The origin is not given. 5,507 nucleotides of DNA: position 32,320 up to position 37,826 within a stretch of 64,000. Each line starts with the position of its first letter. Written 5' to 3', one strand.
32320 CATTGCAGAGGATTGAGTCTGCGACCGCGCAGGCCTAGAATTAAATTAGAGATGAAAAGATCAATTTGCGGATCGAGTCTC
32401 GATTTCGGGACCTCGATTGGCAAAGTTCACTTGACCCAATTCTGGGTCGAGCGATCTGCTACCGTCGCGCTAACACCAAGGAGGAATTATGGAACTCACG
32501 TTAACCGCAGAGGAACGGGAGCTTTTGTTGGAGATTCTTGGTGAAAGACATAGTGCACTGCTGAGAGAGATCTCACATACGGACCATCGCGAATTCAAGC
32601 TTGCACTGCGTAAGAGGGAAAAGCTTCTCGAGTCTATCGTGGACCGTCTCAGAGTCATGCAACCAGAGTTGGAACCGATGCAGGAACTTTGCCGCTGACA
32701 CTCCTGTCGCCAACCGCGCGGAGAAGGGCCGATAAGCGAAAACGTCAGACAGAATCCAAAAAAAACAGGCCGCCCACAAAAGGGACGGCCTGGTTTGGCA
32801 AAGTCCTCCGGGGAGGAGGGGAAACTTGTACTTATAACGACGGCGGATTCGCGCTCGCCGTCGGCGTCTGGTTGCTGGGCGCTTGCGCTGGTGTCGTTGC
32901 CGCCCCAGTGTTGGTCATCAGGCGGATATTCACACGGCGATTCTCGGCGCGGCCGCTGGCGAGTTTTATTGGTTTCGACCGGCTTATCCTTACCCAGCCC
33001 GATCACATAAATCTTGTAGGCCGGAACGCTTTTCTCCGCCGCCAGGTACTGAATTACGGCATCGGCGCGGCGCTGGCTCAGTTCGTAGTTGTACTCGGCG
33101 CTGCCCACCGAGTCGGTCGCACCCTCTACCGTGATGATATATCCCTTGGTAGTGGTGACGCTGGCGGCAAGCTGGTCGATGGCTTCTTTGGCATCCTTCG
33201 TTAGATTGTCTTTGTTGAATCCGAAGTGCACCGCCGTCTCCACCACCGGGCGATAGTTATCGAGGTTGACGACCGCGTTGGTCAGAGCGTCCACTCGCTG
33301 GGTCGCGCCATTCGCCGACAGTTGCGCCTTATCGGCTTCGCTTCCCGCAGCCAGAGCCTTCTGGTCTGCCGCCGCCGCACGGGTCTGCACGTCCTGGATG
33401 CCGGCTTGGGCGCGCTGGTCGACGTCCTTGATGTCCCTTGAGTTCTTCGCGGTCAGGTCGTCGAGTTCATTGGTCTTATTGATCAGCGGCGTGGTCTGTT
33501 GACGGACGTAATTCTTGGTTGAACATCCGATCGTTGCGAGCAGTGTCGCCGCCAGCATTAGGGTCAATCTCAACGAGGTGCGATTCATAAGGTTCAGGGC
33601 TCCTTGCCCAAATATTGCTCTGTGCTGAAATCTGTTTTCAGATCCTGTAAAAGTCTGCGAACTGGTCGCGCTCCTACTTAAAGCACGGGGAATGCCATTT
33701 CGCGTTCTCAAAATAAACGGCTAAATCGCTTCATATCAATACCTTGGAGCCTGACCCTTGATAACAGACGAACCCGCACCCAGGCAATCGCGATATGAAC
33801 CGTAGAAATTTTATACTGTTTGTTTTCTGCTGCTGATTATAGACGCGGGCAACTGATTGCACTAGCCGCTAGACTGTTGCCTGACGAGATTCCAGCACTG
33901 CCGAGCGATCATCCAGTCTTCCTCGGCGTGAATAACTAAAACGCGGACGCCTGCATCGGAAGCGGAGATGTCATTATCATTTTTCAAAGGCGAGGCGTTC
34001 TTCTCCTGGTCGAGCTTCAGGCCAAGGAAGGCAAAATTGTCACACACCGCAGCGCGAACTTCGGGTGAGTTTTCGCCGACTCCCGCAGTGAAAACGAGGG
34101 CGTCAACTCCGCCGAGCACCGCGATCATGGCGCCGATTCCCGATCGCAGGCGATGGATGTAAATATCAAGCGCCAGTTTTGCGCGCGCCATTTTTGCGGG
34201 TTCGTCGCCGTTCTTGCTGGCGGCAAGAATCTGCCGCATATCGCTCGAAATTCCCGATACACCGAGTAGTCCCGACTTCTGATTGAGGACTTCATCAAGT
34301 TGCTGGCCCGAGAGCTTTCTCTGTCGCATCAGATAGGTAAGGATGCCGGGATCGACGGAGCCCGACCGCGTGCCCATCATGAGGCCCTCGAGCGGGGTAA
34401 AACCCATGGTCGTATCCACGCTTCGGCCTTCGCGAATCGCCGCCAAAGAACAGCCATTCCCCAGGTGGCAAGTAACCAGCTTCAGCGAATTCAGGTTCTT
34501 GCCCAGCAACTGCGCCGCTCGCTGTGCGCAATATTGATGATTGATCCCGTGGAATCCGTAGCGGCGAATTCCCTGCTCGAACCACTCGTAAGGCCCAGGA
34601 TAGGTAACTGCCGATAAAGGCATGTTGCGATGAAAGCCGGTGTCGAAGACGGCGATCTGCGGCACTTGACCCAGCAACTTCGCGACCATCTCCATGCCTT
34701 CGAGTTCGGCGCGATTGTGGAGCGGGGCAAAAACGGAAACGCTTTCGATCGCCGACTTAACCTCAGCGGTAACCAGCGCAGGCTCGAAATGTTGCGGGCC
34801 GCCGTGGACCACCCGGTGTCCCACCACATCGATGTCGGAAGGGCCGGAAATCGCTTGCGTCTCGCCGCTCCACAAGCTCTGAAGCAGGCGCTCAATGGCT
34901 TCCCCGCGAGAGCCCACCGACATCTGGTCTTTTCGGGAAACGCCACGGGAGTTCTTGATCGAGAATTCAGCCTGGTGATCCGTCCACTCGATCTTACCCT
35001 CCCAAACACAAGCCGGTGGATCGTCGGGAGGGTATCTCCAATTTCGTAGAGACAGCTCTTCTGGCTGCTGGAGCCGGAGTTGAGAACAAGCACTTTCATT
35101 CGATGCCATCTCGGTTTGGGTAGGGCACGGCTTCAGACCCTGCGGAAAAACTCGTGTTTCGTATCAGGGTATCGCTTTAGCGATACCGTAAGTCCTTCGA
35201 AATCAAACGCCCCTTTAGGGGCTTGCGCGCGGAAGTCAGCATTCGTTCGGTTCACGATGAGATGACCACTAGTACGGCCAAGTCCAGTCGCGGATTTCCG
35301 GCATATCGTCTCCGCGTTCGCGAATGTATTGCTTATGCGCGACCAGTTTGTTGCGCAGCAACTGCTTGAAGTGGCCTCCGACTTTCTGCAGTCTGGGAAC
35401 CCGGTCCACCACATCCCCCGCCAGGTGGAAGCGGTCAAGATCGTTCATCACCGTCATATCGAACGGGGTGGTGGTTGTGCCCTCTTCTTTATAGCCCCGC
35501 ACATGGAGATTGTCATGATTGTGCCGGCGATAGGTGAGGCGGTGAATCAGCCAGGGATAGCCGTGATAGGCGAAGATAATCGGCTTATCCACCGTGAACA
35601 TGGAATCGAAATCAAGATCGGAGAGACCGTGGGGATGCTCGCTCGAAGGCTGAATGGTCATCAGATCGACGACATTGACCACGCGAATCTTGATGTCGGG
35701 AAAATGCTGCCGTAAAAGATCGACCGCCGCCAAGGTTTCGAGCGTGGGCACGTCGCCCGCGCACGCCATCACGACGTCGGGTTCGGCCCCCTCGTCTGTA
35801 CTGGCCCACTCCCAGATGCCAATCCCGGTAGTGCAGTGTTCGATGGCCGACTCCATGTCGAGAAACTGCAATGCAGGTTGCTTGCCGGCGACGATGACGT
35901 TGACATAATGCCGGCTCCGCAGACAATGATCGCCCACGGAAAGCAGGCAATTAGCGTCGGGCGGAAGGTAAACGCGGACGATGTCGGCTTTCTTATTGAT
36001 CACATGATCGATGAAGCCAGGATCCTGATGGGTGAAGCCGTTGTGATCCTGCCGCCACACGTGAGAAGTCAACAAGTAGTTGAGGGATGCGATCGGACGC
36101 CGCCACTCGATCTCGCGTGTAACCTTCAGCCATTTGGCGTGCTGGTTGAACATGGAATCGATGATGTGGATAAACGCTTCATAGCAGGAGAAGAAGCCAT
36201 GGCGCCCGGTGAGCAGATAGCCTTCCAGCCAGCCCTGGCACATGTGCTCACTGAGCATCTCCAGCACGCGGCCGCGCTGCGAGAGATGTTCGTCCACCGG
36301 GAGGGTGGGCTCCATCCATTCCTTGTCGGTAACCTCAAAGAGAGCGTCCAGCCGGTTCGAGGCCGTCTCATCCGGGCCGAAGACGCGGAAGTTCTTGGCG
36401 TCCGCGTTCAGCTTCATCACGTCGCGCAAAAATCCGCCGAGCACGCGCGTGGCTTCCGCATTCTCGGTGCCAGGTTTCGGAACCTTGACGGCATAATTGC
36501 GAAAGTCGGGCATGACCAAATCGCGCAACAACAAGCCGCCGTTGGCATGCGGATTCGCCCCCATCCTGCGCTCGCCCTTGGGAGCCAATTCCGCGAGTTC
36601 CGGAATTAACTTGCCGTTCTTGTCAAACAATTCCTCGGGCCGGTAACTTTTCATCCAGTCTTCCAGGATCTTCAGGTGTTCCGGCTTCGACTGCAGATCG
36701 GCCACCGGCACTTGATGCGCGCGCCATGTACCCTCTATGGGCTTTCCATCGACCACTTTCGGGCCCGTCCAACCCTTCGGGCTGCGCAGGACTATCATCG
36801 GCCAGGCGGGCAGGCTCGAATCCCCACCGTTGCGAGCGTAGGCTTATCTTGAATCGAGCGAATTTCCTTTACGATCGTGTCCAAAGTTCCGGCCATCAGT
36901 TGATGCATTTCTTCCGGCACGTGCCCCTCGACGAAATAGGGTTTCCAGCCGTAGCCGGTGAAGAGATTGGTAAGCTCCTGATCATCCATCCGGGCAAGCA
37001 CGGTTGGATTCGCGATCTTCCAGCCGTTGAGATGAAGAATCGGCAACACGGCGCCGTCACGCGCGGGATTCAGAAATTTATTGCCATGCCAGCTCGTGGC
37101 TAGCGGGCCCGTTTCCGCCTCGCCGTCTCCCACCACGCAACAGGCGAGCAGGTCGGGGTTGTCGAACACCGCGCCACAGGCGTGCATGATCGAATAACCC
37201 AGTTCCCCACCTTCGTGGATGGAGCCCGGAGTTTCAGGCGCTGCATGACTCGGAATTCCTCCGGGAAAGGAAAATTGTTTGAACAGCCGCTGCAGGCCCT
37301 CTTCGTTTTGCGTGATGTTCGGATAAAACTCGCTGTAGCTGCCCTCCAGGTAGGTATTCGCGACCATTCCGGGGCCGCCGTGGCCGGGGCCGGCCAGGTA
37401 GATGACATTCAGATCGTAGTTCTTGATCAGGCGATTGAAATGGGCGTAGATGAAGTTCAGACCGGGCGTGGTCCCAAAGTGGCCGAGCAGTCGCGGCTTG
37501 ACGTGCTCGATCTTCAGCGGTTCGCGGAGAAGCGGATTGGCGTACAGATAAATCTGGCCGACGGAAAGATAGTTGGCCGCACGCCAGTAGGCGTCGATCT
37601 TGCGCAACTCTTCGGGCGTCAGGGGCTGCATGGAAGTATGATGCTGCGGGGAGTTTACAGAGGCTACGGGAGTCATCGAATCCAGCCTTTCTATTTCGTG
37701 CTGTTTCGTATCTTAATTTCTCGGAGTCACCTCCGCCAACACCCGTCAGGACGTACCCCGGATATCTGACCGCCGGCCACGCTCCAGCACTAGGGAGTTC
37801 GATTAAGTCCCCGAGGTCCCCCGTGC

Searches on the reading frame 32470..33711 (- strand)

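Call 56: search_protein_families(library=pfam, proteins=[window:32470-33711:-], max_evalue=0.00001)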
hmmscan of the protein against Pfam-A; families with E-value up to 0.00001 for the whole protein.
window:32470-33711:- (413 aa): 1 family
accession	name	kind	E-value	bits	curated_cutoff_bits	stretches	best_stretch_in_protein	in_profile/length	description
PF00691.25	OmpA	-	1.9e-20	73.5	27.2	1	163-253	2-93/98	OmpA family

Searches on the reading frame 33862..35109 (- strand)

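Call 27: search_protein_families(library=ncbifam, proteins=[window:33862-35109:-], max_evalue=0.01)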
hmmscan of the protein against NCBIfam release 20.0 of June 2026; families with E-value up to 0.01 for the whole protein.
window:33862-35109:- (415 aa): 8 families
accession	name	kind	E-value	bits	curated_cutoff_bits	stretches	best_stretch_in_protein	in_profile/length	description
TIGR00016.1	ackA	subfamily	1.1e-129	432.7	293.4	1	32-409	27-404/405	acetate/propionate family kinase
NF009063.0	PRK12397.1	equivalog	2e-110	369.2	659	1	45-408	39-392/404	acetate/propionate family kinase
NF009045.0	PRK12379.1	equivalog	1e-98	330.8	580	1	92-410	79-394/402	propionate kinase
NF005520.0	PRK07157.1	equivalog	1e-93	314.6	561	1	60-408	53-397/400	acetate kinase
NF005462.0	PRK07058.1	equivalog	1.9e-89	300.4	486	1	37-413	33-394/396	acetate/propionate family kinase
NF009099.0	PRK12440.1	equivalog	2.2e-84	283.8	693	1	90-408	81-396/397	acetate/propionate family kinase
NF002834.0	PRK03011.1-5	subfamily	3.1e-24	85.7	222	1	182-348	150-310/357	butyrate kinase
TIGR02707.1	butyr_kinase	equivalog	4.6e-21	75.2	289.1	1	182-350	147-309/351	butyrate kinase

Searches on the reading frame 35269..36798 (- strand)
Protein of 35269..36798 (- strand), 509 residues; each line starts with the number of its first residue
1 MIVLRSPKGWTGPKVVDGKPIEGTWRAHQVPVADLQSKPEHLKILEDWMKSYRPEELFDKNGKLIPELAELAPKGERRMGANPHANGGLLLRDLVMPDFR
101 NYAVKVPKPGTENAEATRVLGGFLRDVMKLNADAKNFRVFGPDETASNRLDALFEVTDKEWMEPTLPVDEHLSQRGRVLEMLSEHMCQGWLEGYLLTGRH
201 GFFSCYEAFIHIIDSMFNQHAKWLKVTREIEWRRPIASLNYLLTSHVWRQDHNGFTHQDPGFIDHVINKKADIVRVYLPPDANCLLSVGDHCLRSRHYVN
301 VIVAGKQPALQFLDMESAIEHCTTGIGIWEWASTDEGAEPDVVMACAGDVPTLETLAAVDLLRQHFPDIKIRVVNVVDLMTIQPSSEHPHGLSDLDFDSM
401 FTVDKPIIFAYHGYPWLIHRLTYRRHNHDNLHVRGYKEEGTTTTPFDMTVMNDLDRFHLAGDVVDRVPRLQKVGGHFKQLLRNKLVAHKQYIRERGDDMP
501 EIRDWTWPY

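Call 27: search_protein_families(library=ncbifam, proteins=[window:35269-36798:-], max_evalue=0.01)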
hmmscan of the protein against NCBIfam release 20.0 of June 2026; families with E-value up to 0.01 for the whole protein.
window:35269-36798:- (509 aa): 6 families
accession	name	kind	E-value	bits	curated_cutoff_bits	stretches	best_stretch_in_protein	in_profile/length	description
NF003619.0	PRK05261.1-4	subfamily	4.8e-294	977.3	962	1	1-508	287-795/799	phosphoketolase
NF003621.0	PRK05261.1-6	subfamily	5.3e-289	960.7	1295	1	1-509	284-793/801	phosphoketolase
NF003617.0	PRK05261.1-2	subfamily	5e-263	874.6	1143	1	1-508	288-796/797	phosphoketolase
NF003618.0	PRK05261.1-3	subfamily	1.5e-196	655.1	1199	1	1-507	280-785/789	phosphoketolase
NF003620.0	PRK05261.1-5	equivalog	2.4e-174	581.6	1518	1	1-508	293-804/825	phosphoketolase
NF003616.0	PRK05261.1-1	subfamily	3.3e-136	455.6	777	1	2-507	277-786/788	phosphoketolase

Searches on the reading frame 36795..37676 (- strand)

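Call 27: search_protein_families(library=ncbifam, proteins=[window:36795-37676:-], max_evalue=0.01)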
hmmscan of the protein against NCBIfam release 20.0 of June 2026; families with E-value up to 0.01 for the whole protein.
window:36795-37676:- (293 aa): 7 families
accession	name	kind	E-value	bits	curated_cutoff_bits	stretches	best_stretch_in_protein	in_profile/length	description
NF003621.0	PRK05261.1-6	subfamily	1.1e-151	506.5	1295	1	12-280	3-271/801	phosphoketolase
NF003619.0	PRK05261.1-4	subfamily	1.7e-147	492.6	962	1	11-278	6-273/799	phosphoketolase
NF003617.0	PRK05261.1-2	subfamily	1.1e-141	473.3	1143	1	12-280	8-276/797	phosphoketolase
NF003618.0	PRK05261.1-3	subfamily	1e-127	427.5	1199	1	22-278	9-266/789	phosphoketolase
NF003620.0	PRK05261.1-5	equivalog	3.2e-113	379.4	1518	1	14-277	12-279/825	phosphoketolase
NF003616.0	PRK05261.1-1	subfamily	1.6e-92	311.1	777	1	22-280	5-264/788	phosphoketolase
NF004559.0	PRK05899.2-5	equivalog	0.0019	16.5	488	1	144-261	113-230/627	transketolase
